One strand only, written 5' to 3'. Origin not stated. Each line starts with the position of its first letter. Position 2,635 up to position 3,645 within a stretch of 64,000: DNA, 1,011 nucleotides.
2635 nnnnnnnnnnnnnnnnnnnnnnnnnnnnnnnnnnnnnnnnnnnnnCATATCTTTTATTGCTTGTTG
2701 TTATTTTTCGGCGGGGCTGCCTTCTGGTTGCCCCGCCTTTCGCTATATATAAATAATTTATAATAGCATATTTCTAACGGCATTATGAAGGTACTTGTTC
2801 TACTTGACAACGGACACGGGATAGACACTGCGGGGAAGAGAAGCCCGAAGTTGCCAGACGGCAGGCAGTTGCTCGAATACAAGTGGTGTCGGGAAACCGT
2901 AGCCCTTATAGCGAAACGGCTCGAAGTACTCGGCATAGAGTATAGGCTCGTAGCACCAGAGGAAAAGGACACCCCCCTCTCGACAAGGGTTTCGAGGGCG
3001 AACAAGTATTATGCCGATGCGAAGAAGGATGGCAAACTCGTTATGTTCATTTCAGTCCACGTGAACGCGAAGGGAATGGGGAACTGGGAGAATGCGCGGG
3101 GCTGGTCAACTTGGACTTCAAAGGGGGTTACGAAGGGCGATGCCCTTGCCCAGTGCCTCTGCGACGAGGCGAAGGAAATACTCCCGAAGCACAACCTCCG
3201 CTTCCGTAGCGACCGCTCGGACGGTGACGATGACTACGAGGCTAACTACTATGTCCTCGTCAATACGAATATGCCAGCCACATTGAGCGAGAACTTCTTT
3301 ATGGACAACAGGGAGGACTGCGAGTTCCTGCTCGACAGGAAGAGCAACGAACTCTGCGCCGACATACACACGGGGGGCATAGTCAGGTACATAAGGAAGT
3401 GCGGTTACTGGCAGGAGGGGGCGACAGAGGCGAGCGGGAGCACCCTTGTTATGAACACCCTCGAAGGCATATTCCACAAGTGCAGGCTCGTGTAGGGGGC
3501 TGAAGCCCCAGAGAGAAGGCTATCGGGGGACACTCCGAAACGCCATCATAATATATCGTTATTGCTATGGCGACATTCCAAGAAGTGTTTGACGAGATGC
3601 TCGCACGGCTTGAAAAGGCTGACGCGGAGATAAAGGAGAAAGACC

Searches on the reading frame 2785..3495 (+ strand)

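Call 54: search_protein_families(library=pfam, proteins=[window:2785-3495:+], max_evalue=0.001)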
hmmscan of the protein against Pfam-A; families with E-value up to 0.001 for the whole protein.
window:2785-3495:+ (236 aa): 1 family
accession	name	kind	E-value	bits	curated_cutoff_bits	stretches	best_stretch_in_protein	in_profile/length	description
PF01520.23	Amidase_3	-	3.1e-20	73.4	27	1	5-199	1-172/174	N-acetylmuramoyl-L-alanine amidase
